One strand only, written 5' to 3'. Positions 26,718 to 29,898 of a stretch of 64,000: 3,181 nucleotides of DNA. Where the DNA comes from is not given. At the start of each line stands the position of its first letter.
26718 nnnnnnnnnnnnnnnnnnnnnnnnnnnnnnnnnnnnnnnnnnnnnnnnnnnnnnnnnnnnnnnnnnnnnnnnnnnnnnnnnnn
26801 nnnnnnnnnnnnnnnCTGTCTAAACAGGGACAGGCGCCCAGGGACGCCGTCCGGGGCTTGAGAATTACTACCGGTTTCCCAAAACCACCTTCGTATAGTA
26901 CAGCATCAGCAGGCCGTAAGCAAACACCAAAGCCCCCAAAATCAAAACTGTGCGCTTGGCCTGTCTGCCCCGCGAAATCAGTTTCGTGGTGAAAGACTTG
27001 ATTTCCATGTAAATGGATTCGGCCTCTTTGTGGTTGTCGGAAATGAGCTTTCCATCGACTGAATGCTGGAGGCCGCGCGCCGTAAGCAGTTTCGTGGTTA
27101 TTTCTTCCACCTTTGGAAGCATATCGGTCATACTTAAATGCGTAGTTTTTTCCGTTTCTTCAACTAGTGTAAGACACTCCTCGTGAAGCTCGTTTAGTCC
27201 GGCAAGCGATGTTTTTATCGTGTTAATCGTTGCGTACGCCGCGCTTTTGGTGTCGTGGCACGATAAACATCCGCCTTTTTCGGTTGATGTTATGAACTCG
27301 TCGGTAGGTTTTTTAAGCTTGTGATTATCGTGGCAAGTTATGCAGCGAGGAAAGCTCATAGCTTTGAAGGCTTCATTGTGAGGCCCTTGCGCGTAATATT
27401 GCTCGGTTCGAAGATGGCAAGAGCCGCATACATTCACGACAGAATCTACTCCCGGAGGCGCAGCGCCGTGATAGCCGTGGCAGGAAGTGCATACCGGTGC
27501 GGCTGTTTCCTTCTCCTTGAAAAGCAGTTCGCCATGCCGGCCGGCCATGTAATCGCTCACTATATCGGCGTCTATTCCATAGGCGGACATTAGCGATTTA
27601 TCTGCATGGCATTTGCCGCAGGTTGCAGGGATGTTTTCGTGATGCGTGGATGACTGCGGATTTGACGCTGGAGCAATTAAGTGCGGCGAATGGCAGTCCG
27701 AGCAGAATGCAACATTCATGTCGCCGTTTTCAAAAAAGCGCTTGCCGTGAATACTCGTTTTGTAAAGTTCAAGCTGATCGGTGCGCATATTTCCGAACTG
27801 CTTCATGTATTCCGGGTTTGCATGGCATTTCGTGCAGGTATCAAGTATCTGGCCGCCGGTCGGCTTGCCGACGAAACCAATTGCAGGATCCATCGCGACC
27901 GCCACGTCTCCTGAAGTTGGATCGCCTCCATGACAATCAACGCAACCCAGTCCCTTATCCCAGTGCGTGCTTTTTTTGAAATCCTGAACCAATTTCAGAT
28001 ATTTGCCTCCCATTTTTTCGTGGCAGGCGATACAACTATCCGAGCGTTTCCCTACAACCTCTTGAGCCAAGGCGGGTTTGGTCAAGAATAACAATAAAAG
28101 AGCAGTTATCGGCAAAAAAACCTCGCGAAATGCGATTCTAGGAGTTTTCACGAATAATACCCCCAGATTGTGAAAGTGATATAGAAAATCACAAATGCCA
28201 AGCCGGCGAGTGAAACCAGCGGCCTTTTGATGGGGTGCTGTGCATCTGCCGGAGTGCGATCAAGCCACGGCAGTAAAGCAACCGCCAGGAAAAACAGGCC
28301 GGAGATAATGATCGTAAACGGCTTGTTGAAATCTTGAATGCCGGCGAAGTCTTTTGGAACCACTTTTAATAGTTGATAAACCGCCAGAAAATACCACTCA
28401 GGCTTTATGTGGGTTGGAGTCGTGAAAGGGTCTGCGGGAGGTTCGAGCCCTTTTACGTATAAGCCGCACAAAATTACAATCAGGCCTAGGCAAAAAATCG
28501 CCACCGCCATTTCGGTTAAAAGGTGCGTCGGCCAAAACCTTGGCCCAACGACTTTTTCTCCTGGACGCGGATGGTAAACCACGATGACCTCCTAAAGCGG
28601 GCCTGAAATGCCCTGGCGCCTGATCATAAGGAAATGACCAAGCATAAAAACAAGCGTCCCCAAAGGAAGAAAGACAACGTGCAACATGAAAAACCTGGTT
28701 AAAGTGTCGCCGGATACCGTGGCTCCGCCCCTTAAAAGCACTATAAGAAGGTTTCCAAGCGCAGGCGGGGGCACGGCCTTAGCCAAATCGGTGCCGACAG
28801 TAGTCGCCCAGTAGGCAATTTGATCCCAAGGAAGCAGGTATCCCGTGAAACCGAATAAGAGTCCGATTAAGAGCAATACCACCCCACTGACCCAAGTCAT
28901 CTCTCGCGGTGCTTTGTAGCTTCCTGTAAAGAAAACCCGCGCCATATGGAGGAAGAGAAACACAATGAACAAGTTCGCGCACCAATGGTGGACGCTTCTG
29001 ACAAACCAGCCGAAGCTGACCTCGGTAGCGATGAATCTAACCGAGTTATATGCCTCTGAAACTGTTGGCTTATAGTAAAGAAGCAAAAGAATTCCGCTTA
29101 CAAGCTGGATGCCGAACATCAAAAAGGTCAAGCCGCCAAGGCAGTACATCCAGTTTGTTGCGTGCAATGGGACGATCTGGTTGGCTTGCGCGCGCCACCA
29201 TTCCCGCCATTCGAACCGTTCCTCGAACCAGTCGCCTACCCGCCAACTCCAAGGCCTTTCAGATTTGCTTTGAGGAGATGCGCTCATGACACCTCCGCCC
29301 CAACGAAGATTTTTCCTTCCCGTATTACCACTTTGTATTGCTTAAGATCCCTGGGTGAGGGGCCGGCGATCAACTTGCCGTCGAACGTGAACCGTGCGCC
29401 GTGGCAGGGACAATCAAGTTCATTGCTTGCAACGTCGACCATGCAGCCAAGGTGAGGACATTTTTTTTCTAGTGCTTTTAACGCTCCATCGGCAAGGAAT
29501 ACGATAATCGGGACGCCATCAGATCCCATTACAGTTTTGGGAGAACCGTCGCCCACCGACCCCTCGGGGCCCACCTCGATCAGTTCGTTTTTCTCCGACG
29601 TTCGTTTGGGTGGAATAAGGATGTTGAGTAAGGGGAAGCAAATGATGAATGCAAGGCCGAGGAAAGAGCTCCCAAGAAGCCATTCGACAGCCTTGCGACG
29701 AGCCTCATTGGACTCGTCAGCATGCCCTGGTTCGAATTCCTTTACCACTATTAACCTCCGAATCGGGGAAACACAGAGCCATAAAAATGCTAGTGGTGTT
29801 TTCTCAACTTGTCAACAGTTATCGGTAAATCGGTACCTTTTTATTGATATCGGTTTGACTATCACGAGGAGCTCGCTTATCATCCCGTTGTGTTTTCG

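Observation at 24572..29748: Five-gene Rieske / split cytochrome b / multiheme cytochrome c operon; an alternative complex-III-like module wired to a 33-heme protein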

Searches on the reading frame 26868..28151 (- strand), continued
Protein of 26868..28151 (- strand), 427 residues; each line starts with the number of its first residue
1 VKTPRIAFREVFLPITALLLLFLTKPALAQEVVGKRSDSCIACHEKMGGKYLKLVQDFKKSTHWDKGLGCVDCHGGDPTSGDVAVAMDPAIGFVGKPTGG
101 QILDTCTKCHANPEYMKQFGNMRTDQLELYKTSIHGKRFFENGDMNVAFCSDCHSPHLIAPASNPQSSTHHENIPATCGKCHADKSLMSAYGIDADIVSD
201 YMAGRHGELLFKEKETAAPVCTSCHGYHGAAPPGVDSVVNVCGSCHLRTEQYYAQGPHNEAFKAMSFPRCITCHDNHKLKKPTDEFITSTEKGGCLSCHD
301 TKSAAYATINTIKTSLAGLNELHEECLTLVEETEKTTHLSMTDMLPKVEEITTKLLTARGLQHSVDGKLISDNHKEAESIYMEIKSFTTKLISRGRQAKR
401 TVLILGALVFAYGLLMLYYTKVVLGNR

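Call 82: search_solved_structures(query=A1, max_evalue=0.1)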
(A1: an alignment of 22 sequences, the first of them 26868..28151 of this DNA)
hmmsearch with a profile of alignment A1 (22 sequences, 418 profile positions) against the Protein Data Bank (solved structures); distinct sequences matched with E-value up to 0.1: 17.
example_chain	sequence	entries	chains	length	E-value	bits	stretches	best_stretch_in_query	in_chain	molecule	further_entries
6r2q_A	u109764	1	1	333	6.6e-11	44.8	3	205-293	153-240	Cystathionine beta-synthase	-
6i5b_A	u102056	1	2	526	3.1e-07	32.7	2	232-305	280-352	Uncharacterized protein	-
2j7a_A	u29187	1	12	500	3.9e-05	25.8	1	44-104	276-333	CYTOCHROME C NITRITE REDUCTASE NRFA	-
2ozy_A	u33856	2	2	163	4.5e-05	25.6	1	228-295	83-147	Cytochrome c-type protein nrfB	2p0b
2vr0_A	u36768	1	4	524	6e-05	25.2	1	44-104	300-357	CYTOCHROME C NITRITE REDUCTASE, CATALYTIC SUBUNIT NFRA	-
1fgj_A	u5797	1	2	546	0.00018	23.6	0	137-217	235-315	HYDROXYLAMINE OXIDOREDUCTASE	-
4fas_A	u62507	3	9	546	0.00021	23.4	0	137-217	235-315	Hydroxylamine oxidoreductase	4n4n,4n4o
6m0p_A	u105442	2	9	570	0.00024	23.2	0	137-217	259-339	Aerobic hydroxylamine oxidoreductase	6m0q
3ubr_A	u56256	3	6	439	0.0011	21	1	43-104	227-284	Cytochrome c-552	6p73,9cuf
9yuq_N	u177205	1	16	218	0.016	17.2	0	252-292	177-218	Putative multiheme cytochrome c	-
8uf3_A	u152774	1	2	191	0.027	16.4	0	206-225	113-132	Cytochrome C4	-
8rv0_Y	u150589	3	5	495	0.028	16.4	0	233-295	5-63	Octaheme cytochrome c nitrite reductase | Octaheme nitrite c cytochrome c reductase | Octaheme nitrite reductase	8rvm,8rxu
9bh5_Cp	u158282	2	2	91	0.028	16.4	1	105-147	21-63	Large ribosomal subunit protein eL43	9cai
2m8r_A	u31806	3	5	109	0.03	16.3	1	317-406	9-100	Syntaxin-1A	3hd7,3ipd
6v0a_A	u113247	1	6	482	0.051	15.5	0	48-114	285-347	Nitrite reductase (cytochrome; ammonia-forming)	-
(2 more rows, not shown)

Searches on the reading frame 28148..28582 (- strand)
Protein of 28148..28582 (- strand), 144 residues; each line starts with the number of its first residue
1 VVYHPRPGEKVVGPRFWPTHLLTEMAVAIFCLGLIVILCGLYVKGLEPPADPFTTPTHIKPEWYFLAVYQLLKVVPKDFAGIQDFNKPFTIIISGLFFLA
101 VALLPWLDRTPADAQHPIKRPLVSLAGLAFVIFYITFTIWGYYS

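Call 4: search_protein_families(library=pfam, proteins=[window:28148-28582:-], max_evalue=0.01)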
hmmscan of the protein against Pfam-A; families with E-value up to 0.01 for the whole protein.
window:28148-28582:- (144 aa): 1 family
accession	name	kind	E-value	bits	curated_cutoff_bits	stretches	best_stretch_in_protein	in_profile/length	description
PF00032.22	Cytochrom_B_C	-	3.6e-16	59.7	20.7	1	49-141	1-82/102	Cytochrome b(C-terminal)/b6/petD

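Call 5: search_protein_families(library=ncbifam, proteins=[window:28148-28582:-], max_evalue=0.01)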
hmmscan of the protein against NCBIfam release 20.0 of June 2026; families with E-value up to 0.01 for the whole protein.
window:28148-28582:- (144 aa): 3 families
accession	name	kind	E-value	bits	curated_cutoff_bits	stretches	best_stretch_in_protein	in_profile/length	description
TIGR01156.1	cytb6_f_IV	equivalog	8.4e-13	48.5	127.05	1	11-125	26-131/160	cytochrome b6-f complex subunit IV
NF050120.1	bc1_QcrB_actin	exception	5.9e-06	25.4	500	1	7-140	229-377/458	cytochrome bc1 complex cytochrome b subunit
NF041076.1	cyt_b_SoxC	equivalog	0.00013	21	740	1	49-142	273-360/542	proton pump complex cytochrome B SoxC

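Call 33: search_protein_families(library=ncbifam, proteins=[window:28148-28582:-], max_evalue=10)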
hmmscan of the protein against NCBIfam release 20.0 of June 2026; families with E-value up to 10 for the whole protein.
window:28148-28582:- (144 aa): 4 families
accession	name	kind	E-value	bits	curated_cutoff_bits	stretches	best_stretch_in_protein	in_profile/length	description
TIGR01156.1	cytb6_f_IV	equivalog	8.4e-13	48.5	127.05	1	11-125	26-131/160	cytochrome b6-f complex subunit IV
NF050120.1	bc1_QcrB_actin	exception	5.9e-06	25.4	500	1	7-140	229-377/458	cytochrome bc1 complex cytochrome b subunit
NF041076.1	cyt_b_SoxC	equivalog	0.00013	21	740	1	49-142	273-360/542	proton pump complex cytochrome B SoxC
NF040970.1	memb_ExtQ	equivalog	0.027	14.7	150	1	25-141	14-120/134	selenite/tellurite reduction operon b-type cytochrome membrane protein ExtQ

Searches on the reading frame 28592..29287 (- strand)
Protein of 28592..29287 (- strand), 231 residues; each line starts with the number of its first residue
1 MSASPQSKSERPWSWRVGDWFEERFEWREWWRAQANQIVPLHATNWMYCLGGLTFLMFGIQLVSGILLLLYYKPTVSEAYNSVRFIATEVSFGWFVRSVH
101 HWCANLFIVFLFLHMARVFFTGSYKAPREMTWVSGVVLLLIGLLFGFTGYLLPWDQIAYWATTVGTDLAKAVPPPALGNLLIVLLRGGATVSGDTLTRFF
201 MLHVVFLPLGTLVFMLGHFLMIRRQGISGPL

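Call 4: search_protein_families(library=pfam, proteins=[window:28592-29287:-], max_evalue=0.01)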
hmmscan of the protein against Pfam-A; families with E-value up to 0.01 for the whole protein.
window:28592-29287:- (231 aa): 4 families
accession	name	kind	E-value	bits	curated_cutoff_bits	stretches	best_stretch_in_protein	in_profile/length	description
PF00033.24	Cytochrome_B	-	2.4e-58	197.5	27.2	1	44-226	10-189/189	Cytochrome b/b6/petB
PF13631.11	Cytochrom_B_N_2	-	1.2e-35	123.4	27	1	106-227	2-121/169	Cytochrome b(N-terminal)/b6/petB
PF01292.26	Ni_hydr_CYTB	-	1.1e-06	29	30.1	1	11-122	65-166/179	Prokaryotic cytochrome b561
PF14358.11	DUF4405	-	4e-06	27.7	26.7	1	53-116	5-63/66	Domain of unknown function (DUF4405)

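Call 5: search_protein_families(library=ncbifam, proteins=[window:28592-29287:-], max_evalue=0.01)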
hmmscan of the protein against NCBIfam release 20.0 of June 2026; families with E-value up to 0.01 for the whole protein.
window:28592-29287:- (231 aa): 4 families
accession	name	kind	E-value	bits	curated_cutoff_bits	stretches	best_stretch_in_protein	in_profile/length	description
NF002990.0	PRK03735.1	subfamily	1.5e-83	280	325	1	17-231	5-223/223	cytochrome b6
NF040969.1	cytb_ExtP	equivalog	3.7e-77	258.8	290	1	42-229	19-204/205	selenite/tellurite reduction operon b-type cytochrome ExtP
NF050120.1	bc1_QcrB_actin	exception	9.6e-36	123.7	500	1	20-222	1-215/458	cytochrome bc1 complex cytochrome b subunit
NF041076.1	cyt_b_SoxC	equivalog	4e-30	105.2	740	1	45-227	25-200/542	proton pump complex cytochrome B SoxC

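Call 6: find_encoding_contigs(protein=window:28592-29287:-, flank=10000, max_places=6)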
Protein window:28592-29287:- (231 aa): 5 contigs read that carry it; 1 place shown.
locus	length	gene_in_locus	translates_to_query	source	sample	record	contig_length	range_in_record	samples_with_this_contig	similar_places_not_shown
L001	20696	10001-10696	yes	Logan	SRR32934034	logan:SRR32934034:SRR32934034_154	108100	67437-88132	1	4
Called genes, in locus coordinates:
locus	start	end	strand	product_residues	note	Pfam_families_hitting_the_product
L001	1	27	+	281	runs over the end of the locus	PF01882:DUF58, PF13519:VWA_2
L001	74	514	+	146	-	PF02367:TsaE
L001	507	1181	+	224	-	PF00814:TsaD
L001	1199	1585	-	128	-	PF07963:N_methyl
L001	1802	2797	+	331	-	PF00215:OMPdecase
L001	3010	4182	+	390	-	PF00266:Aminotran_5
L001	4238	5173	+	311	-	PF00389:2-Hacid_dh, PF02826:2-Hacid_dh_C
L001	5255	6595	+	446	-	PF06245:DUF1015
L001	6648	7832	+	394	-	PF00155:Aminotran_1_2, PF01041:DegT_DnrJ_EryC1 (weak), PF01053:Cys_Met_Meta_PP (weak)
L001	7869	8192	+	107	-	PF13620:CarboxypepD_reg (weak)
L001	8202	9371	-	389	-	PF09992:NAGPA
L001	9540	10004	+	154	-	PF00355:Rieske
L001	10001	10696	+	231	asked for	PF01292:Ni_hydr_CYTB (weak), PF00033:Cytochrome_B, PF13631:Cytochrom_B_N_2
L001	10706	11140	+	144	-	PF00032:Cytochrom_B_C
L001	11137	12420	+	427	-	PF14522:Cytochrome_C7 (faint), PF14537:Cytochrom_c3_2 (faint), PF22678:Cytochrom_c_NrfB-like (faint), PF02085:Cytochrom_CIII (faint), PF09699:Paired_CXXCH_1 (faint)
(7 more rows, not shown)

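Call 25: search_solved_structures(query=window:28592-29287:-, max_evalue=1e-10)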
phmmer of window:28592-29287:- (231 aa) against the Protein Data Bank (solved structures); distinct sequences matched with E-value up to 1e-10: 53.
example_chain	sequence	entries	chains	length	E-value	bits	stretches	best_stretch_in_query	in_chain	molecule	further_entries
6rqf_I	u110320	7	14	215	5.9e-70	238.7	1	16-231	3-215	Cytochrome b6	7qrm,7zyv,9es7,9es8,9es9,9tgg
1q90_B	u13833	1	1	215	4.4e-69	235.9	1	16-231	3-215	Cytochrome b6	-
2zt9_A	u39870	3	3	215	1.6e-68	234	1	17-231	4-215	Cytochrome b6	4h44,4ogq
1vf5_A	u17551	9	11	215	2.2e-67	230.3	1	17-231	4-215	CYTOCHROME B6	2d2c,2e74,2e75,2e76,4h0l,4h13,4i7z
7r0w_I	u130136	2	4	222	1.5e-64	221.1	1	16-231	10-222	Cytochrome b6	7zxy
6kls_B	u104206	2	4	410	1.1e-38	136.3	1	16-230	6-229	cytochrome b subunit | Cytochrome b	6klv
8smr_I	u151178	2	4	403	7.3e-37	130.3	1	20-230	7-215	Cytochrome b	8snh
8q1b_C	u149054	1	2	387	2.5e-34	122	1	46-231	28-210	Cytochrome b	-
7jrg_C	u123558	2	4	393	2.7e-34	122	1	44-231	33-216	COB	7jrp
8e73_C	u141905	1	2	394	2.7e-34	121.9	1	44-231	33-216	COB (cyt b)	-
8bel_C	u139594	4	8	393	1.6e-33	119.4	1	44-231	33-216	Cytochrome b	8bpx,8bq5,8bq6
7rja_K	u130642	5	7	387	2.2e-33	119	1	43-230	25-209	Cytochrome b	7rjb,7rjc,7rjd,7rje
8ab6_C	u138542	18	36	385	1.8e-32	115.9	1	44-231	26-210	Cytochrome b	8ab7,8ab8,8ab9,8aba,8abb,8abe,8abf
8zno_C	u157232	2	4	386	1.4e-31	113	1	44-231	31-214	Cytochrome b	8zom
2qjp_A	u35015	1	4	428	2.1e-31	112.4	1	43-218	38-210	Cytochrome b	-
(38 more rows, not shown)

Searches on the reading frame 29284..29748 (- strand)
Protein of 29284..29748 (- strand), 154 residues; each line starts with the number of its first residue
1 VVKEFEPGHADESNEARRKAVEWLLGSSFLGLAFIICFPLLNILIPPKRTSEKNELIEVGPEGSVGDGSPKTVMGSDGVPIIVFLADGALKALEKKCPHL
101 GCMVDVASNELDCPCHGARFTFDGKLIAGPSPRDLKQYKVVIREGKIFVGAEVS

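Call 4: search_protein_families(library=pfam, proteins=[window:29284-29748:-], max_evalue=0.01)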
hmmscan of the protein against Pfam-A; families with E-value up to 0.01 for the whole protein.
window:29284-29748:- (154 aa): 1 family
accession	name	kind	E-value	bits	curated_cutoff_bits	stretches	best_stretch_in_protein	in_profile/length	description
PF00355.32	Rieske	-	1.6e-13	50.8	20.3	1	58-139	4-88/88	Rieske [2Fe-2S] domain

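Call 5: search_protein_families(library=ncbifam, proteins=[window:29284-29748:-], max_evalue=0.01)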
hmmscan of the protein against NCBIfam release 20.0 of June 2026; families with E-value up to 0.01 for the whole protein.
window:29284-29748:- (154 aa): 9 families
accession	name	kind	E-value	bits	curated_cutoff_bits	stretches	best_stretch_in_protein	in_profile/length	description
NF045928.1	Cytb6fFeSPetC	equivalog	1.5e-15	57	250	1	10-148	7-162/179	cytochrome b6-f complex iron-sulfur subunit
NF010001.0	PRK13474.1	subfamily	2.5e-15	56.3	154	1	11-149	8-161/178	cytochrome b6-f complex iron-sulfur subunit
TIGR01416.1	Rieske_proteo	equivalog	1.4e-08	34.9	97.4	1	95-137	114-162/176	ubiquinol-cytochrome c reductase iron-sulfur subunit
NF042948.2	3PPDioc_HcaC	equivalog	5.1e-07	29.9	150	1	63-150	10-101/105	3-phenylpropionate/cinnamic acid dioxygenase ferredoxin subunit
NF050121.1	bc1_QcrA_actin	exception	1.1e-06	28.4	275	1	92-143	242-298/319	cytochrome bc1 complex Rieske iron-sulfur subunit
NF007422.0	PRK09965.1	equivalog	2.7e-06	27.4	113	1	68-150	15-99/106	bifunctional 3-phenylpropionate/cinnamic acid dioxygenase ferredoxin subunit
NF041174.1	SDX_Thmprot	equivalog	7.5e-05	22.9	170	1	78-130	24-80/109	sulredoxin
TIGR02377.1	MocE_fam_FeS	subfamily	0.0039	17.2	136.15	0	106-149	55-99/101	MocE family 2Fe-2S type ferredoxin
NF042946.1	3PPDioc_HcaE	equivalog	0.005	15.9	830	1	71-130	56-118/450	3-phenylpropionate/cinnamic acid dioxygenase subunit alpha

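Call 33: search_protein_families(library=ncbifam, proteins=[window:29284-29748:-], max_evalue=10)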
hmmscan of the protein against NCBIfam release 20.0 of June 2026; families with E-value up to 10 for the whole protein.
window:29284-29748:- (154 aa): 12 families
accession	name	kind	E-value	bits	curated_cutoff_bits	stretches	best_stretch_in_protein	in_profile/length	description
NF045928.1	Cytb6fFeSPetC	equivalog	1.5e-15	57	250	1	10-148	7-162/179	cytochrome b6-f complex iron-sulfur subunit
NF010001.0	PRK13474.1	subfamily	2.5e-15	56.3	154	1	11-149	8-161/178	cytochrome b6-f complex iron-sulfur subunit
TIGR01416.1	Rieske_proteo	equivalog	1.4e-08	34.9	97.4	1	95-137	114-162/176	ubiquinol-cytochrome c reductase iron-sulfur subunit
NF042948.2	3PPDioc_HcaC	equivalog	5.1e-07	29.9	150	1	63-150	10-101/105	3-phenylpropionate/cinnamic acid dioxygenase ferredoxin subunit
NF050121.1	bc1_QcrA_actin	exception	1.1e-06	28.4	275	1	92-143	242-298/319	cytochrome bc1 complex Rieske iron-sulfur subunit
NF007422.0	PRK09965.1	equivalog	2.7e-06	27.4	113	1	68-150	15-99/106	bifunctional 3-phenylpropionate/cinnamic acid dioxygenase ferredoxin subunit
NF041174.1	SDX_Thmprot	equivalog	7.5e-05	22.9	170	1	78-130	24-80/109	sulredoxin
TIGR02377.1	MocE_fam_FeS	subfamily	0.0039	17.2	136.15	1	106-149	55-99/101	MocE family 2Fe-2S type ferredoxin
NF042946.1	3PPDioc_HcaE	equivalog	0.005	15.9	830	1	71-130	56-118/450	3-phenylpropionate/cinnamic acid dioxygenase subunit alpha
NF041683.1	ant_diox_AndAb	equivalog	0.013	15.7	150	1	58-149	4-98/100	anthranilate 1,2-dioxygenase ferredoxin subunit AndAb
TIGR02694.1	arsenite_ox_S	equivalog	0.018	14.9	95.65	1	92-146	53-112/129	arsenate reductase (azurin) small subunit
TIGR03229.1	benzo_1_2_benA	equivalog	0.15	10.9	780.95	1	73-130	58-118/433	benzoate 1,2-dioxygenase large subunit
